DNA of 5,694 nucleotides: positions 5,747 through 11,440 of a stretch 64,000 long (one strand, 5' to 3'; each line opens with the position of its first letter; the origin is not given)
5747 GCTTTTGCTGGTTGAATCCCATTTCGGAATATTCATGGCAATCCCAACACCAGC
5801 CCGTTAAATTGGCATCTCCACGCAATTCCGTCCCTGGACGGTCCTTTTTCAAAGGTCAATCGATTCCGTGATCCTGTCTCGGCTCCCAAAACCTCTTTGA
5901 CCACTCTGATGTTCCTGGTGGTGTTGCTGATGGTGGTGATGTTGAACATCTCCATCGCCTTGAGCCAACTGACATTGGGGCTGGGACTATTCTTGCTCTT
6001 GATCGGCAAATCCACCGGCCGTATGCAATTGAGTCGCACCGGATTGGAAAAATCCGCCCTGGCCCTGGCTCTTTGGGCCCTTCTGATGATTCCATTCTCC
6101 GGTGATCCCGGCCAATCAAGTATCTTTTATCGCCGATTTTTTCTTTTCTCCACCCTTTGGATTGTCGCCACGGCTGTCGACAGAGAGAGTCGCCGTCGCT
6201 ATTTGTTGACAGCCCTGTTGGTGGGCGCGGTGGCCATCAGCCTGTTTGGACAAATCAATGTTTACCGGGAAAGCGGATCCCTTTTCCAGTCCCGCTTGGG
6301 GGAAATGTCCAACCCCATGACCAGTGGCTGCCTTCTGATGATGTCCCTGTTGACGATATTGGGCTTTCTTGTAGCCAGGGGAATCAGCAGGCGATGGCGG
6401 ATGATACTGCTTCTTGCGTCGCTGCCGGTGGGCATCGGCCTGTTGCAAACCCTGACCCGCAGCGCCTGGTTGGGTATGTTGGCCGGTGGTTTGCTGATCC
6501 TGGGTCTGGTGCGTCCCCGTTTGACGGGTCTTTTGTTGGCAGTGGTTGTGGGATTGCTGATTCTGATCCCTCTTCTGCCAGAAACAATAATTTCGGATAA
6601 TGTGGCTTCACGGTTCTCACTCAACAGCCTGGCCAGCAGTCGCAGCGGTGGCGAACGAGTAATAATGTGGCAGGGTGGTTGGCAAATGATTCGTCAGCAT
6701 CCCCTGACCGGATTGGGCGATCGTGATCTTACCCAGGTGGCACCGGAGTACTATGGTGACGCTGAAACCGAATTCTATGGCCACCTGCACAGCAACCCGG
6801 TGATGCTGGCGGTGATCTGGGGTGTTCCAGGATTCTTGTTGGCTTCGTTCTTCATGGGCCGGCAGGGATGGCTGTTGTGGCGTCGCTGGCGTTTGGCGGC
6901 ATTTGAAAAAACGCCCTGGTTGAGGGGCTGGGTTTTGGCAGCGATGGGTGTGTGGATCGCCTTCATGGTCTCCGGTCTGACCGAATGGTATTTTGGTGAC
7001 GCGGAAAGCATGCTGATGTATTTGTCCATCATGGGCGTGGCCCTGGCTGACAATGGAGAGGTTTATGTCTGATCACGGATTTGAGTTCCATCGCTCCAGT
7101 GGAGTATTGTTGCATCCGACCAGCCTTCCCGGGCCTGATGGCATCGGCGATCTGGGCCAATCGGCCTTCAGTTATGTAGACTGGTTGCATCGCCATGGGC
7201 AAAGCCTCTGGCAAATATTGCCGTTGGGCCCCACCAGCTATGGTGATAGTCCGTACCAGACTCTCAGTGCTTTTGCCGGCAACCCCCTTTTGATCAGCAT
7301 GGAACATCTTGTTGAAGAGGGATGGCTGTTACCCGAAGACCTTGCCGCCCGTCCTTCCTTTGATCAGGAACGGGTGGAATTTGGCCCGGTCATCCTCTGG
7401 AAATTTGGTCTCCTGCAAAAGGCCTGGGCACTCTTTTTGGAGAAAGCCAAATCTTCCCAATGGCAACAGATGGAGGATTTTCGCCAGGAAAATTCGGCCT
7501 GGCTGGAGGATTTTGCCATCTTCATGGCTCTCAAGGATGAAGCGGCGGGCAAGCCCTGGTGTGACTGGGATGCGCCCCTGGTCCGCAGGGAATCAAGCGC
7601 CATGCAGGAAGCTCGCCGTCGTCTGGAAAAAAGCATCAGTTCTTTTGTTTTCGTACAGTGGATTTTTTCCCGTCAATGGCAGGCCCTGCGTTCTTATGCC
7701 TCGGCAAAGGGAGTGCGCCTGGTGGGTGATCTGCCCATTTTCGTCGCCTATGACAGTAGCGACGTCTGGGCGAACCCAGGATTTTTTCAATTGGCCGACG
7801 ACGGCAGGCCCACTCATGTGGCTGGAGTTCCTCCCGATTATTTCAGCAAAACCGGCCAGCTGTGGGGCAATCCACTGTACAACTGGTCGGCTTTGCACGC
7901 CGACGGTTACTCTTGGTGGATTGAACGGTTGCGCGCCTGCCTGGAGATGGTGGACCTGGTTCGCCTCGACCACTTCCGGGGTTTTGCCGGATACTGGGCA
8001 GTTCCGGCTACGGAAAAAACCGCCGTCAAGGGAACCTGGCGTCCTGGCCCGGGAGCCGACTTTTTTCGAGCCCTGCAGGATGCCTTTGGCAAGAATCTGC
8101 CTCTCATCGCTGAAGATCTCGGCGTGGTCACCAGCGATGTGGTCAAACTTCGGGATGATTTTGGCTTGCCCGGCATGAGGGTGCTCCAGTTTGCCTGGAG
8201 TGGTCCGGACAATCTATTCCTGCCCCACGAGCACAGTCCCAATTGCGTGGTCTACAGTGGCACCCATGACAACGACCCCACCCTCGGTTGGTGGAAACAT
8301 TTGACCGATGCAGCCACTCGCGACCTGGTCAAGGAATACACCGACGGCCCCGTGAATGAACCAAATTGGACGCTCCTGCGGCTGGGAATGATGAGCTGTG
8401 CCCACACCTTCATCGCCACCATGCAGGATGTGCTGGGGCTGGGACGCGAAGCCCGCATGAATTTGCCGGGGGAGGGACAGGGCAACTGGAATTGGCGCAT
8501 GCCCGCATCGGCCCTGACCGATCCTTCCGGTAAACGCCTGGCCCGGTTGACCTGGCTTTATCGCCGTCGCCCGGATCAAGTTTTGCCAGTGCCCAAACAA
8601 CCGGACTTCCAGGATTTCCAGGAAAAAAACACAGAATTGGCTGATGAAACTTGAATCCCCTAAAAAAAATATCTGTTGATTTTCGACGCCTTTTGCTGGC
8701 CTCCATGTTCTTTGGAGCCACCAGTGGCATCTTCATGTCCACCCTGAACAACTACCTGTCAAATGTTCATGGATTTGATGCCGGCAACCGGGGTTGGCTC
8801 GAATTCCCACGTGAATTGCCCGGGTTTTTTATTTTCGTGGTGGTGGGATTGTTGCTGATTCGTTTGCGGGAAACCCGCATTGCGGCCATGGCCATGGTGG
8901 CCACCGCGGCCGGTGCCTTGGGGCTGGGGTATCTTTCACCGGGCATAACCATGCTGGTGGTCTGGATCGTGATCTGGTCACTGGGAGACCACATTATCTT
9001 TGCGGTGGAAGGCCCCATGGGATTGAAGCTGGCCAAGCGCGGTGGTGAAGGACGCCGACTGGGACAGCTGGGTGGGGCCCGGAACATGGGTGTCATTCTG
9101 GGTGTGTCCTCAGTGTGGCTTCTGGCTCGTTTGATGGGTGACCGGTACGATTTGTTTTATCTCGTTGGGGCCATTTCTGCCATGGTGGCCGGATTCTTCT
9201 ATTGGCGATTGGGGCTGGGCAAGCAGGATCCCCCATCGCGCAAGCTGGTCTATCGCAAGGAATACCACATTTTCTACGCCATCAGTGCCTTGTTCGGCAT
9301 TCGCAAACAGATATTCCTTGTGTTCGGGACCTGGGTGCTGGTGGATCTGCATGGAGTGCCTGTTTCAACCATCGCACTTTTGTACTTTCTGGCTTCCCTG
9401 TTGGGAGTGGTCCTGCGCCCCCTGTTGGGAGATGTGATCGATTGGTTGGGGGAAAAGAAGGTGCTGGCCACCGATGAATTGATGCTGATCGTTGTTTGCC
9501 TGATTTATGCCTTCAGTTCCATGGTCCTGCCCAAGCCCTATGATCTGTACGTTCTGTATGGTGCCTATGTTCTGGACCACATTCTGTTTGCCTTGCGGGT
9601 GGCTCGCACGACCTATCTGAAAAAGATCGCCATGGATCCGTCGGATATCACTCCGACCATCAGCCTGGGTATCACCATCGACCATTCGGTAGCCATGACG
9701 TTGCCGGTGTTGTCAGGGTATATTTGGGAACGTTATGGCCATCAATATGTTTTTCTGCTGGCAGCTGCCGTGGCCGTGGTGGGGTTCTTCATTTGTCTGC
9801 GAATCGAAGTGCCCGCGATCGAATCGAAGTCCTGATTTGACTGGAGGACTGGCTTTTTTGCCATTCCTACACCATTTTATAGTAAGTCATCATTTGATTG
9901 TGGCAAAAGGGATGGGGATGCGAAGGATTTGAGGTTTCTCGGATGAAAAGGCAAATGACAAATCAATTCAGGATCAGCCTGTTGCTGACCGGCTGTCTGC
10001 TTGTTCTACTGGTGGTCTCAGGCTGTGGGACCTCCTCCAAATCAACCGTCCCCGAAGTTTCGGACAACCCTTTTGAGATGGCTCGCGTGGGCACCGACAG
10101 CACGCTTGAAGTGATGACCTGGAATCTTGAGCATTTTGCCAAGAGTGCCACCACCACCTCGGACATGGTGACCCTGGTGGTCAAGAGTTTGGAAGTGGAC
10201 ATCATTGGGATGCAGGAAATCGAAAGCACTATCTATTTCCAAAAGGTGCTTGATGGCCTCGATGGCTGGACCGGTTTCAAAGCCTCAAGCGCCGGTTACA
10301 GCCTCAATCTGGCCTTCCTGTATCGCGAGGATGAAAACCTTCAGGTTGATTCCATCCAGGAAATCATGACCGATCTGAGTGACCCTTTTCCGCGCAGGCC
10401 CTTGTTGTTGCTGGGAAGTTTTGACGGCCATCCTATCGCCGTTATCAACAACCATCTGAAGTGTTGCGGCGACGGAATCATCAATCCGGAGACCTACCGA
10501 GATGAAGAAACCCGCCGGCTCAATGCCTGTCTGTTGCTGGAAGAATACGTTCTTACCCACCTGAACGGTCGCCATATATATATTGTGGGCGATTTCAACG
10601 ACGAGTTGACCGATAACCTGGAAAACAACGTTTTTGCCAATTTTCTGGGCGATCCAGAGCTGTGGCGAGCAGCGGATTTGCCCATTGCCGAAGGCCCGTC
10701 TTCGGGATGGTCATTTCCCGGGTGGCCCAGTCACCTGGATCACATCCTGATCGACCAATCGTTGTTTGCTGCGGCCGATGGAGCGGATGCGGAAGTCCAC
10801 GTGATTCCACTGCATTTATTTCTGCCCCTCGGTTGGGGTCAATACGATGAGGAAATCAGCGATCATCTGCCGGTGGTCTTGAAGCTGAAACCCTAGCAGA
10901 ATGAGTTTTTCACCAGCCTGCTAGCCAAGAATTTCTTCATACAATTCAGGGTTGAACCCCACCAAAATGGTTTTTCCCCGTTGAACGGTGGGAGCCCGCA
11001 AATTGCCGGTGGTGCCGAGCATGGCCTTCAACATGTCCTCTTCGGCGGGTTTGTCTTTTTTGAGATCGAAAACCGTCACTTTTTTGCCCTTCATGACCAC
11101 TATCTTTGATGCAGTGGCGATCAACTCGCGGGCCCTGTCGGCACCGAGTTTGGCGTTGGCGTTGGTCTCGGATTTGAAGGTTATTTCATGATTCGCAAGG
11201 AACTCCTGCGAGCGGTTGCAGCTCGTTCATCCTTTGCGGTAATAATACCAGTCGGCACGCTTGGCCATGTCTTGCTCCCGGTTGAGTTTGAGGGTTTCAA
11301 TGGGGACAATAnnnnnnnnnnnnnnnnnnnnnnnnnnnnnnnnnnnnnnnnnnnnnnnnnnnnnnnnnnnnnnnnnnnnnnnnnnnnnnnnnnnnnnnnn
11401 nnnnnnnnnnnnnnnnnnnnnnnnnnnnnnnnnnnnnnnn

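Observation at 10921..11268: Candidate selenoprotein: Spx/ArsC-family thioredoxin-fold gene with TGA at the first Cys of its CxxC motif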

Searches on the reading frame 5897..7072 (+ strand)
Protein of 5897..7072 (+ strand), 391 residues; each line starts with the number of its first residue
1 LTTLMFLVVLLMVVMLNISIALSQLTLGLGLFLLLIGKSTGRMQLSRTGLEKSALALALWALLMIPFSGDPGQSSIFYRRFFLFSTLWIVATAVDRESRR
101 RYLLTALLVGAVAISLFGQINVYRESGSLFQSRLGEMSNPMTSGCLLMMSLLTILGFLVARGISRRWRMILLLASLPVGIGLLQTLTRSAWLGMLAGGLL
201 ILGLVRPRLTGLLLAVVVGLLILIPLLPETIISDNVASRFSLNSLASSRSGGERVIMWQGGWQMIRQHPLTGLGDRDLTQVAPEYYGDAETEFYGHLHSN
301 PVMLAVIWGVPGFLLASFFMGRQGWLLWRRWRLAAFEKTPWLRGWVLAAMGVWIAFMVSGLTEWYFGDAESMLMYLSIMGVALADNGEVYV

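Call 26: search_protein_families(library=ncbifam, proteins=[window:5897-7072:+], max_evalue=0.00001)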
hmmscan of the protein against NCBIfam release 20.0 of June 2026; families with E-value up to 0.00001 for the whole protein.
window:5897-7072:+ (391 aa): 0 families

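Call 30: search_protein_families(library=pfam, proteins=[window:5897-7072:+], max_evalue=0.00001)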
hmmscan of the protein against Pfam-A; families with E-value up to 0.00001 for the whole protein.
window:5897-7072:+ (391 aa): 1 family
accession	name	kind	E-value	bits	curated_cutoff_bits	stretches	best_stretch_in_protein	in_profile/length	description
PF04932.20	Wzy_C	-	3.1e-19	69.7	31.7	1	175-315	3-147/149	O-Antigen ligase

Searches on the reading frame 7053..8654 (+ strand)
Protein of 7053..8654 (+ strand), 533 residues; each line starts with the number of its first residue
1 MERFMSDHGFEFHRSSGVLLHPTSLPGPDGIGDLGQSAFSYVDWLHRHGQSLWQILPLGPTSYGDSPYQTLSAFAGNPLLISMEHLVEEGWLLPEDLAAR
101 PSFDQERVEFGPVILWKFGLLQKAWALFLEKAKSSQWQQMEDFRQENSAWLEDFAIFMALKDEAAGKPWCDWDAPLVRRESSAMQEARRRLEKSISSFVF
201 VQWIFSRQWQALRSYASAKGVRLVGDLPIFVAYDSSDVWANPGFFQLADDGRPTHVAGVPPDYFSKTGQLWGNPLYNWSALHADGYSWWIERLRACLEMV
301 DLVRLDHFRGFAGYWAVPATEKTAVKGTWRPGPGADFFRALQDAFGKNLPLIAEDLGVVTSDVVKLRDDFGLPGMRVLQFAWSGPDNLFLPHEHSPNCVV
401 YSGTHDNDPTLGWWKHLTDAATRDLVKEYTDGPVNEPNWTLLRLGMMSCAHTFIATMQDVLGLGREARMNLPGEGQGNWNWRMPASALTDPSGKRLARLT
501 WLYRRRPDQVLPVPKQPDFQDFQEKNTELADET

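Call 26: search_protein_families(library=ncbifam, proteins=[window:7053-8654:+], max_evalue=0.00001)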
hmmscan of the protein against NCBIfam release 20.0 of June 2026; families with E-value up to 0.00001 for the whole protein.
window:7053-8654:+ (533 aa): 9 families
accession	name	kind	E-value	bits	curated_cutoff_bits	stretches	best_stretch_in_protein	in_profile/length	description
NF011080.0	PRK14508.1-3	subfamily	2.5e-211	702.6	477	1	11-505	2-495/496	4-alpha-glucanotransferase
NF011079.0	PRK14508.1-2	subfamily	1.6e-165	551.5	555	1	11-487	7-484/506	4-alpha-glucanotransferase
NF011078.0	PRK14508.1-1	subfamily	1.1e-161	539.1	776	1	13-507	3-498/503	4-alpha-glucanotransferase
NF011083.0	PRK14510.1-2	equivalog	1e-147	493.6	1322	2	137-506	836-1185/1186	bifunctional glycogen debranching protein GlgX/4-alpha-glucanotransferase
TIGR00217.1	malQ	equivalog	2.3e-108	363.5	205.65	1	13-504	41-586/587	4-alpha-glucanotransferase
NF011081.0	PRK14508.1-4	equivalog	3.6e-90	302.8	556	1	29-486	40-507/529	4-alpha-glucanotransferase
NF008274.0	PRK11052.1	equivalog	5.9e-31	107.7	806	1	104-416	246-560/695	4-alpha-glucanotransferase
NF011077.0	PRK14507.1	equivalog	5.6e-30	103.5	2148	1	105-436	276-610/1693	malto-oligosyltrehalose synthase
NF011082.0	PRK14510.1-1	equivalog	7.2e-21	73.3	2511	1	106-416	977-1285/1410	bifunctional glycogen debranching protein GlgX/4-alpha-glucanotransferase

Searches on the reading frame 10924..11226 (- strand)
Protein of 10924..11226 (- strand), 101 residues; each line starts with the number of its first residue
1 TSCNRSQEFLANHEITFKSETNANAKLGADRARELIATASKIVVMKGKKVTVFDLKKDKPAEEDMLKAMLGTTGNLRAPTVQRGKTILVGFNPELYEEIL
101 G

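Call 58: search_protein_representatives(protein=window:10924-11226:-)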
Query: 101 residues. Proteins with E-value up to 0.001 (for the whole library): 504; up to 1e-10: 120; up to 1e-30: 0. The best 150 are listed.
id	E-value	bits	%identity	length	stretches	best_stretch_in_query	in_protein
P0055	1.8e-23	98.9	72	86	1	38-101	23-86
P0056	2.2e-23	98.6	50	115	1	2-101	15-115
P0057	6.1e-22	94.0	48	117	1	2-101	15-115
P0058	5.1e-20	87.9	51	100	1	2-101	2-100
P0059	2.5e-19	85.6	47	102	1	2-101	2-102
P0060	2.8e-17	79.1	48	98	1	2-92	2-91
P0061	5.7e-17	78.1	44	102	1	2-99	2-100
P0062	6.7e-17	77.9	56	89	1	18-101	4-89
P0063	1.1e-16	77.2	43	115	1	1-98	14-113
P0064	7.8e-16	74.5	54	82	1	23-101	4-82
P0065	1.3e-15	73.8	49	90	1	25-100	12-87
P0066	1.4e-15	73.7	58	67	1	38-101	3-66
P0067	1.8e-15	73.3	46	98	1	7-100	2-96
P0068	2.8e-15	72.7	45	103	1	2-101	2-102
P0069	3.2e-15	72.5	43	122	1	2-101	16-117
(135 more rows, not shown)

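Call 67: predict_structure(alignment_id=A4)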
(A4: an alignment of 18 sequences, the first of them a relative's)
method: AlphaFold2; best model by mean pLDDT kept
length: 115 residues; sequences in the alignment: 18
mean_pLDDT: 92.4   pTM: 0.85
mean pLDDT of the five models: 92.4, 92.3, 92.2, 91.5, 91.1
residues with pLDDT >= 90: 91; 70-90: 22; 50-70: 2; < 50: 0
segments of 3 or more residues with pLDDT < 50: none
pLDDT, mean of each block of 10 residues (from residue 1): 89 94 94 86 95 96 93 93 94 96 92 82
secondary structure, 60 per line:
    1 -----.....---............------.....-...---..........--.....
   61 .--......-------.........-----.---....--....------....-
elements in order: E6-10 H14-25 E32-36 H44-53 E56-61 E64-69 H77-84 E95-98 E101-104 H111-114

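Call 70: fold_search(model_id=the predicted structure, library=pdb)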
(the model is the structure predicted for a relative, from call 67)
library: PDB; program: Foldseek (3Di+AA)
matches with E <= 10: 525; with E <= 0.001: 5
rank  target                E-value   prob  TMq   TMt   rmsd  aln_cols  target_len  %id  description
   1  6ghb_C                8.1e-05  1.00  0.53  0.50   6.9       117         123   21  Crystal structure of Spx in complex with YjbH (oxidized) (released 2019-04-24)
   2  6ghb_A                4.4e-04  1.00  0.52  0.52   6.6       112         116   21  Crystal structure of Spx in complex with YjbH (oxidized) (released 2019-04-24)
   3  3l78                  4.4e-04  1.00  0.52  0.51   8.0       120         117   18  The crystal structure of SMU.1142C from Streptococcus mutans UA159 (released 2010-12-08)
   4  3gfk_A                5.0e-04  1.00  0.54  0.53   6.9       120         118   20  Crystal structure of Bacillus subtilis Spx/RNA polymerase alpha subunit C-terminal domain complex (released 2009-03-10)
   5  7f75_G                6.0e-04  1.00  0.54  0.49   7.7       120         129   22  Cryo-EM structure of Spx-dependent transcription activation complex (released 2021-10-13)
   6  6gho_A                1.0e-03  1.00  0.54  0.50   7.3       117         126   20  Crystal structure of Spx in complex with YjbH (released 2019-04-24)
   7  3gkx_B                1.6e-03  1.00  0.53  0.52   6.9       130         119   12  Crystal structure of putative ArsC family related protein from Bacteroides fragilis (released 2009-03-24)
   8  1z3e_A                1.9e-03  1.00  0.55  0.54   7.0       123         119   20  Crystal Structure of Spx in Complex with the C-terminal Domain of the RNA Polymerase Alpha Subunit (released 2005-10-11)
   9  3ihq_A                1.9e-03  1.00  0.50  0.50   7.0       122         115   17  Crystal Structure of Reduced C10S Spx in Complex with the Alpha C-terminal Domain of RNA Polymeras (released 2010-02-02)
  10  3gkx_A                2.1e-03  1.00  0.54  0.53   7.8       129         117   12  Crystal structure of putative ArsC family related protein from Bacteroides fragilis (released 2009-03-24)
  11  2kok_MODEL_1_A        7.5e-03  0.96  0.44  0.43   7.5       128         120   18  Solution structure of an arsenate reductase (ArsC) related protein from Brucella melitensis. Seattle Structura (released 2009-10-13)
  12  1rw1                  1.1e-02  0.99  0.53  0.53   7.9       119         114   12  YFFB (PA3664) PROTEIN (released 2004-11-02)
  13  3ic4                  1.6e-02  0.99  0.41  0.51   9.3       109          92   22  The crystal structure of the glutaredoxin(grx-1) from Archaeoglobus fulgidus (released 2009-08-18)
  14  7c10_B                1.6e-02  0.98  0.39  0.58   9.2       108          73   13  Dithiol cGrx1 (released 2020-11-18)
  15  3fz4                  2.2e-02  0.94  0.51  0.49   9.0       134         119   10  The crystal structure of a possible arsenate reductase from Streptococcus mutans UA159 (released 2009-02-10)
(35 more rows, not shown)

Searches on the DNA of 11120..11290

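Call 56: search_rna_families(source=window, start=11120, end=11290, threshold=evalue, max_evalue=10)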
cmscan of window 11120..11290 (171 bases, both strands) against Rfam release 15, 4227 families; matches with E-value up to 10: 1.
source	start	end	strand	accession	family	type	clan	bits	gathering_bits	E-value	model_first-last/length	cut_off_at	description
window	11200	11274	-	RF02086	Yar_2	Gene; lncRNA;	-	14.3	50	0.48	1-74/74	no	Yellow-achaete intergenic RNA conserved region 2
